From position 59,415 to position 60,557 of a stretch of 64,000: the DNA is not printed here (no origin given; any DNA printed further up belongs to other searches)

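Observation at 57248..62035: Candidate nucleotide-modifying (possibly antiviral) module: WYL regulator - SIS-like - Ham1/ITPase-like, then CYTH - short viperin-like radical SAM - LysR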

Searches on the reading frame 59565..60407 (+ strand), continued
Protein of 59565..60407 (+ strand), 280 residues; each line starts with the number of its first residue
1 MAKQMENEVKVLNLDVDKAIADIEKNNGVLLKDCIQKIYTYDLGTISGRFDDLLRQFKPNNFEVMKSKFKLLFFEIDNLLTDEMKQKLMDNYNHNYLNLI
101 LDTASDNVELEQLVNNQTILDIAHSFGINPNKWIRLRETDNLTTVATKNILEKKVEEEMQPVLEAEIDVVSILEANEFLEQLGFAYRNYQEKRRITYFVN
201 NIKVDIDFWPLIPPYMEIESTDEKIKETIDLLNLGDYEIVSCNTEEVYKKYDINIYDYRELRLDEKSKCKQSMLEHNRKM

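Call 93: find_encoding_contigs(protein=P0114, flank=5000, max_places=2)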
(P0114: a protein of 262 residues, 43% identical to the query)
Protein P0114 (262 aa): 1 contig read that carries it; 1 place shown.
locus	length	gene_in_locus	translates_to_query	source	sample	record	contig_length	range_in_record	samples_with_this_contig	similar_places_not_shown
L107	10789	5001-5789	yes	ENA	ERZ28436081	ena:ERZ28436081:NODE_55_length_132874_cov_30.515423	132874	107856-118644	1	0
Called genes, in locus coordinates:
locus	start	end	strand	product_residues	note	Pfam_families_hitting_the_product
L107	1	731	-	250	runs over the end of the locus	PF00578:AhpC-TSA, PF08534:Redoxin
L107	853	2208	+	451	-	PF01938:TRAM, PF05958:tRNA_U5-meth_tr, PF02475:TRM5-TYW2_MTfase (weak), PF03602:Cons_hypoth95 (weak), PF05175:MTS (weak), PF06325:PrmA (weak), PF09445:Methyltransf_15, PF13847:Methyltransf_31, +1 more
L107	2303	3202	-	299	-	PF01545:Cation_efflux, PF16916:ZT_dimer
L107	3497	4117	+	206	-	-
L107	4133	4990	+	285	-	PF04055:Radical_SAM, PF13186:SPASM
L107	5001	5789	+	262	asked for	PF01928:CYTH (weak)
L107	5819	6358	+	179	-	PF01327:Pep_deformylase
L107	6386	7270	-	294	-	PF04203:Sortase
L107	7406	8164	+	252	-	PF08239:SH3_3, PF00188:CAP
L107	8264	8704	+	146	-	PF02580:Tyr_Deacylase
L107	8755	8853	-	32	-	-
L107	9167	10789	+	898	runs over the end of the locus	PF00690:Cation_ATPase_N, PF00122:E1-E2_ATPase, PF00702:Hydrolase, PF13246:Cation_ATPase, PF12710:HAD, PF00689:Cation_ATPase_C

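Call 94: find_encoding_contigs(protein=P0139, flank=5000, max_places=2)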
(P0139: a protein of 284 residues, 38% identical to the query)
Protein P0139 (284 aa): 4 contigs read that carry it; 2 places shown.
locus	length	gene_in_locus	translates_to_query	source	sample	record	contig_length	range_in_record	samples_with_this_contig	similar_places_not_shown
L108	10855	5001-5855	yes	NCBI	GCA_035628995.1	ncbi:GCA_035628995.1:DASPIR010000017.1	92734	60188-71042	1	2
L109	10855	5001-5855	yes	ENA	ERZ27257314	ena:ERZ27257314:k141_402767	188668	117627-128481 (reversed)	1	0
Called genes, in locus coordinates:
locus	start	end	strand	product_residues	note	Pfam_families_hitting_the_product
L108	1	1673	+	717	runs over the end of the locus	PF01136:Peptidase_U32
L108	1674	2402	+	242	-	PF13847:Methyltransf_31 (faint)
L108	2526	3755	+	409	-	PF01071:GARS_A (weak), PF02222:ATP-grasp, PF02655:ATP-grasp_3, PF02786:CPSase_L_D2, PF07478:Dala_Dala_lig_C (faint), PF13535:ATP-grasp_4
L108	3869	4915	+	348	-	PF01817:CM_2, PF00793:DAHP_synth_1, PF03102:NeuB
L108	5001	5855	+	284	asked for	-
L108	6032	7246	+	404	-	PF18130:ATPgrasp_N, PF01071:GARS_A, PF02655:ATP-grasp_3, PF08443:RimK (weak), PF02222:ATP-grasp (weak), PF07478:Dala_Dala_lig_C, PF13535:ATP-grasp_4, PF18603:LAL_C2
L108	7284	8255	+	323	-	PF00005:ABC_tran, PF13476:AAA_23 (weak), PF13304:AAA_21 (faint), PF13732:DrrA1-3_C (weak)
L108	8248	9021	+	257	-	PF01061:ABC2_membrane, PF12698:ABC2_membrane_3 (weak)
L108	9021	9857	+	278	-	PF01061:ABC2_membrane, PF12679:ABC2_membrane_2 (weak), PF12698:ABC2_membrane_3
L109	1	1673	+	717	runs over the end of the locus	PF01136:Peptidase_U32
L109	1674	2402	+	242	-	PF13847:Methyltransf_31 (faint)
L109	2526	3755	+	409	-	PF01071:GARS_A (weak), PF02222:ATP-grasp, PF02655:ATP-grasp_3, PF02786:CPSase_L_D2, PF07478:Dala_Dala_lig_C (faint), PF13535:ATP-grasp_4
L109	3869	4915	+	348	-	PF01817:CM_2, PF00793:DAHP_synth_1, PF03102:NeuB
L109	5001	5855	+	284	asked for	-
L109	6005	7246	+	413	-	PF18130:ATPgrasp_N, PF01071:GARS_A, PF02655:ATP-grasp_3, PF08443:RimK (weak), PF02222:ATP-grasp (weak), PF07478:Dala_Dala_lig_C, PF13535:ATP-grasp_4, PF18603:LAL_C2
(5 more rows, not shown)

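Call 101: search_protein_families(library=phrogs, proteins=[window:59565-60407:+], max_evalue=0.001)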
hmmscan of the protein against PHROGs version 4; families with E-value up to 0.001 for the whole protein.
window:59565-60407:+ (280 aa): 0 families
